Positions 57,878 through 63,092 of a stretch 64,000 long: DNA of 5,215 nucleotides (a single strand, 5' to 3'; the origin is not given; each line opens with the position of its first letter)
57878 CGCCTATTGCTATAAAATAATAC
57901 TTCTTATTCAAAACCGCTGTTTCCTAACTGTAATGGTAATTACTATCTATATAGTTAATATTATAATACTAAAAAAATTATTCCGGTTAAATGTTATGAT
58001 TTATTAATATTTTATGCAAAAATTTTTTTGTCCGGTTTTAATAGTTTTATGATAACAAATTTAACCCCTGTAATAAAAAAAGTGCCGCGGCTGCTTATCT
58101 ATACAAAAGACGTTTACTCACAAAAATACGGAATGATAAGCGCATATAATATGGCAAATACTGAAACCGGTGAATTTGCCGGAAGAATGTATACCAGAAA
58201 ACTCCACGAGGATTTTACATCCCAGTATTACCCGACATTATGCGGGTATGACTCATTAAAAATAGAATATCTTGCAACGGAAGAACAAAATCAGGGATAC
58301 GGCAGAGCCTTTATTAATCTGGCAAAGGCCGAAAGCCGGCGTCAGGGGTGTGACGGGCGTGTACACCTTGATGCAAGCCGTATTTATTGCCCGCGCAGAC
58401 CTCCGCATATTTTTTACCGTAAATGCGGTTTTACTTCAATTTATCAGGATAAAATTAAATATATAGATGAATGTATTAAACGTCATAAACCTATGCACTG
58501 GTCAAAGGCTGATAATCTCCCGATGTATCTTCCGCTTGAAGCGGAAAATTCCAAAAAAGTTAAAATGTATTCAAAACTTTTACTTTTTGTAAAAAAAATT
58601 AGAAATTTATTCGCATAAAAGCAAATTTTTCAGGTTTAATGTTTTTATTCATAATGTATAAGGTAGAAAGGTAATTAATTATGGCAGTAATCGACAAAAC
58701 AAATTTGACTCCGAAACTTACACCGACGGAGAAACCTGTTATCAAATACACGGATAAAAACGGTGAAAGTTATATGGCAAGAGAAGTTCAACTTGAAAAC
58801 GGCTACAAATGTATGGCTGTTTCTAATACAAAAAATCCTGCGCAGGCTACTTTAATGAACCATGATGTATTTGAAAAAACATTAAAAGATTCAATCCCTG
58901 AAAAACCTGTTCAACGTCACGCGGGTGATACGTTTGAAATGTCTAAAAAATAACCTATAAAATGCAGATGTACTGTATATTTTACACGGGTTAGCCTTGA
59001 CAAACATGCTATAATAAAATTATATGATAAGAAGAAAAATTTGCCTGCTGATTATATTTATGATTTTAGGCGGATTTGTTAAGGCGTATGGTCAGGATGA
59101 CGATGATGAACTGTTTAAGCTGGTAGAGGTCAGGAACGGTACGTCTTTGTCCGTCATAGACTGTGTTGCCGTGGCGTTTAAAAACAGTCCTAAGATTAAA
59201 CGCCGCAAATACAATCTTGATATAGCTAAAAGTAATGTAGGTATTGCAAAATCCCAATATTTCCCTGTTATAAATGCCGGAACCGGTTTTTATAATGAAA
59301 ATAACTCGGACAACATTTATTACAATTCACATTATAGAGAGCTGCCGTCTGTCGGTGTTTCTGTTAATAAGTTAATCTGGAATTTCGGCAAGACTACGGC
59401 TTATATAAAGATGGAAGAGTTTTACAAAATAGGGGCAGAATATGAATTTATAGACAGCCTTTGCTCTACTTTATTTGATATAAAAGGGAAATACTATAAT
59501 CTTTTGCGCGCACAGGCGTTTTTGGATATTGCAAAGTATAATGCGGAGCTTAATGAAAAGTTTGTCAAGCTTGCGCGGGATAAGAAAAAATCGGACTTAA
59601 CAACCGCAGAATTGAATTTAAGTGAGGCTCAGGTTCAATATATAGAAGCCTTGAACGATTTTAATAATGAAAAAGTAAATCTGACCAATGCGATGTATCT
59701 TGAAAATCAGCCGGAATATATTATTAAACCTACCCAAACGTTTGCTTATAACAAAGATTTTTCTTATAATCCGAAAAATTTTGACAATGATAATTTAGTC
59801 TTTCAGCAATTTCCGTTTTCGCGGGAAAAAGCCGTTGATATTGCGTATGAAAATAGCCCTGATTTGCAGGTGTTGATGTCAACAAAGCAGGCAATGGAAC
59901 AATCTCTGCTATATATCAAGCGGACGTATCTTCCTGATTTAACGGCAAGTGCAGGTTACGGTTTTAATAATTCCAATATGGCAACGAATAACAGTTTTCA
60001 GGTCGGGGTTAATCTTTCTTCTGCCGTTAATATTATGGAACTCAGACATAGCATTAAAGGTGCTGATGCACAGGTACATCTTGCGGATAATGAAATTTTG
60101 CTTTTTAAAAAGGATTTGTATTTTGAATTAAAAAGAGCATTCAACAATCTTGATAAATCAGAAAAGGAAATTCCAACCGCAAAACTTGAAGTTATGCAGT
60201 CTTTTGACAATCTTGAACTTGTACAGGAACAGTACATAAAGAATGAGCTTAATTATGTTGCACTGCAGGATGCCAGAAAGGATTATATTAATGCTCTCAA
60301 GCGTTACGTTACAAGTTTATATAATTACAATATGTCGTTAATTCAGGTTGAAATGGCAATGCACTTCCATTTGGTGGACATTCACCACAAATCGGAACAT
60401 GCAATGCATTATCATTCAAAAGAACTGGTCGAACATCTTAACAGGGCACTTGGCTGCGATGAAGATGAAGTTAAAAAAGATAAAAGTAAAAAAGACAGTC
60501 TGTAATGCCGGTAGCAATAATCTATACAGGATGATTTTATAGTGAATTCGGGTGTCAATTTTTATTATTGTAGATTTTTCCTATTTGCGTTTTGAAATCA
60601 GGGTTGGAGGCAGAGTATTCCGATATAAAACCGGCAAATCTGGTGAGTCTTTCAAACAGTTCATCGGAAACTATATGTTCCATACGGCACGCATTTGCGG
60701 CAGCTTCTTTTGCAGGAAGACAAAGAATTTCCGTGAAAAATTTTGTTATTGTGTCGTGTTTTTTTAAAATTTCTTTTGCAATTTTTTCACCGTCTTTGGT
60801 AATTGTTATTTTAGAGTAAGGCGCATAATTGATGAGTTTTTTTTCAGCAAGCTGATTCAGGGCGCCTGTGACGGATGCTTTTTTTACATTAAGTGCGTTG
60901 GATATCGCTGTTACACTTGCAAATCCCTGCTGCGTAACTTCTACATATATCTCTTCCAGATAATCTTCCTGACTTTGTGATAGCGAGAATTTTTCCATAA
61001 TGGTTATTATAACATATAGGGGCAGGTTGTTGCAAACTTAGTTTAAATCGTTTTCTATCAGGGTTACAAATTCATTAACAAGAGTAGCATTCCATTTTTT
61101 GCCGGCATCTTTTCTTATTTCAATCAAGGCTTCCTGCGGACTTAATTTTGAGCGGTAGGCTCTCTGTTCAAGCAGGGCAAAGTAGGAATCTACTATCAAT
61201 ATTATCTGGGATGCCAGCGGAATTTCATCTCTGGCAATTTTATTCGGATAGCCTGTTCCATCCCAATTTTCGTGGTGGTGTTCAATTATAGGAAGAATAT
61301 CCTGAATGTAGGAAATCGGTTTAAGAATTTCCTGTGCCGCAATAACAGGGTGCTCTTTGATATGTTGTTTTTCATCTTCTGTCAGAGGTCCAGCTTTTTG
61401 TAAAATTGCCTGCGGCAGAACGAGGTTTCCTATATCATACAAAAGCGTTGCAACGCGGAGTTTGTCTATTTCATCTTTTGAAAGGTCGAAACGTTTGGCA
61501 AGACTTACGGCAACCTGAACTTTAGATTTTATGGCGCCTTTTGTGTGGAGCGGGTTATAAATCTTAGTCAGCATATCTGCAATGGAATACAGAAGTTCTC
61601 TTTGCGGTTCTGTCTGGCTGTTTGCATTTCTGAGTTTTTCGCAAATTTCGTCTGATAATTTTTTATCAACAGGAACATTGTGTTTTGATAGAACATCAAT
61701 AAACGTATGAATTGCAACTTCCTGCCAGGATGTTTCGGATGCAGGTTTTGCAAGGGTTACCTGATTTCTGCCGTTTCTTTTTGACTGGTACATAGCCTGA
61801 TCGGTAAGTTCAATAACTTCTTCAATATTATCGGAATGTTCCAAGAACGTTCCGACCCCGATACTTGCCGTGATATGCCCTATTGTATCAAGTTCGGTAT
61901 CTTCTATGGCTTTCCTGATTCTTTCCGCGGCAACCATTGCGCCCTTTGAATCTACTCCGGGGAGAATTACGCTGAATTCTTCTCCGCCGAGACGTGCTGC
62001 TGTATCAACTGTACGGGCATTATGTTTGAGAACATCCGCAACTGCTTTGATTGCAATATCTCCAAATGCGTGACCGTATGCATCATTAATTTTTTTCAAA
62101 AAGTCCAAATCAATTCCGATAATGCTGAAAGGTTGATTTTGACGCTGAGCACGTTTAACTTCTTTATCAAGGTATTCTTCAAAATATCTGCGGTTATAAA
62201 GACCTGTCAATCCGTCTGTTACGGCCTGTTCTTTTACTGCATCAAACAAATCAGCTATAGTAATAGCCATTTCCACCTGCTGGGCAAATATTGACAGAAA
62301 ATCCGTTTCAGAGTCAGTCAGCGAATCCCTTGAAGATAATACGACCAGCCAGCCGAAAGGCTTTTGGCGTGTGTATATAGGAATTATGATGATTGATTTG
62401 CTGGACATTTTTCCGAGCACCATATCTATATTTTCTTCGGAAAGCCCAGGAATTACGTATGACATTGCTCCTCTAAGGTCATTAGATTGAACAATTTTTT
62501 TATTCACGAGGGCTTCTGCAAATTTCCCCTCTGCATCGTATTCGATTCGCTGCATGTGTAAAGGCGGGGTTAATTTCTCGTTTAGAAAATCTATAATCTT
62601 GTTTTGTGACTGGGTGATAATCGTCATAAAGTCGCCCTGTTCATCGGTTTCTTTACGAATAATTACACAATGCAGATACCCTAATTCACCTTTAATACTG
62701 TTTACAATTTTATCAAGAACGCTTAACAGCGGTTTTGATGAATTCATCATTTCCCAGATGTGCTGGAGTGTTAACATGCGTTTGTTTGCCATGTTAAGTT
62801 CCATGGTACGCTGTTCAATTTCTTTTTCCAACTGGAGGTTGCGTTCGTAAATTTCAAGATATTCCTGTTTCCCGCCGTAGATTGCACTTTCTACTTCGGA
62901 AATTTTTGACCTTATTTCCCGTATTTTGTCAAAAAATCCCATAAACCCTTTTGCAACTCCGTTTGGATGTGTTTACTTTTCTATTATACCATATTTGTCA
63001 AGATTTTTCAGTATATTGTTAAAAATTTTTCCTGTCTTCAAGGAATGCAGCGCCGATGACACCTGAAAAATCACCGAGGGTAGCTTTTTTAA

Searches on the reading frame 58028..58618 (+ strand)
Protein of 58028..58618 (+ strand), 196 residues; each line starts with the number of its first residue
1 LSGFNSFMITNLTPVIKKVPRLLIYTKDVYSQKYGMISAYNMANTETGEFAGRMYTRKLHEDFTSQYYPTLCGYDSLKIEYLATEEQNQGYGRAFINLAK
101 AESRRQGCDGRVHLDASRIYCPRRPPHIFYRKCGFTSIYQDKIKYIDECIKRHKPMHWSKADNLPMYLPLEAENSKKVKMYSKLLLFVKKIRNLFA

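Call 48: search_protein_families(library=pfam, proteins=[window:58028-58618:+], max_evalue=0.001)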
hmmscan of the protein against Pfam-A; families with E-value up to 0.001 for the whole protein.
window:58028-58618:+ (196 aa): 1 family
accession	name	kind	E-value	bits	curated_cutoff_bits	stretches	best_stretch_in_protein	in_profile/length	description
PF13508.13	Acetyltransf_7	-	1.5e-05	25.7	27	1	81-136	35-83/84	Acetyltransferase (GNAT) domain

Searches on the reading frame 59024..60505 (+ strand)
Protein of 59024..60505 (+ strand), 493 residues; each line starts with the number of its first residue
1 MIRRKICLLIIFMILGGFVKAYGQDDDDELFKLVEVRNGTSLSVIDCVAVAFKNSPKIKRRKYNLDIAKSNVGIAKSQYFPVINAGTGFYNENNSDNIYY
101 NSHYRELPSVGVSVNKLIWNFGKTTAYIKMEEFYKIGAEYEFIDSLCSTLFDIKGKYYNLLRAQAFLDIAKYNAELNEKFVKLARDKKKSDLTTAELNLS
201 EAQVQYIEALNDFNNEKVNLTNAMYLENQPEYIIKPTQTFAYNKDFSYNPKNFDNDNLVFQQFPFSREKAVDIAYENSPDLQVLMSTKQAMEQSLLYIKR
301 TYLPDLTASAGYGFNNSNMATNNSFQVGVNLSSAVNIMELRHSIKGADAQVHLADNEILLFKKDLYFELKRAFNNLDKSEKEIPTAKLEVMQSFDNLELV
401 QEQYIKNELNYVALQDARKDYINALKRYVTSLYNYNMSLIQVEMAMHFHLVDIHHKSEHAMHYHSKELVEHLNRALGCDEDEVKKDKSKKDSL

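Call 48: search_protein_families(library=pfam, proteins=[window:59024-60505:+], max_evalue=0.001)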
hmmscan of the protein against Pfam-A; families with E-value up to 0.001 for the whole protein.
window:59024-60505:+ (493 aa): 1 family
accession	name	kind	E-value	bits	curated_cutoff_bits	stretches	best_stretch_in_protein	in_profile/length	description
PF02321.23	OEP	-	2.1e-50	171.6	22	2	46-223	3-185/187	Outer membrane efflux protein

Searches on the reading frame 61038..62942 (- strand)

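Call 48: search_protein_families(library=pfam, proteins=[window:61038-62942:-], max_evalue=0.001)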
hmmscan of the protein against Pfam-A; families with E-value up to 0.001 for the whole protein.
window:61038-62942:- (634 aa): 5 families
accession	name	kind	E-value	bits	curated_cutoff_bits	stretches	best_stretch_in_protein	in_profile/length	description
PF00990.26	GGDEF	-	2.4e-47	161.1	23.8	1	240-394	1-161/161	Diguanylate cyclase, GGDEF domain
PF13487.12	HD_5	-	1.3e-31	110.1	27.2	1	475-617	22-166/170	HD domain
PF01590.32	GAF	-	3.7e-11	44.1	22.4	1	72-227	2-133/133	GAF domain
PF01966.28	HD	-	8.4e-10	39.4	22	1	477-587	11-113/116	HD domain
PF13185.12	GAF_2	-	7.9e-08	33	28.6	1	74-227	6-135/136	GAF domain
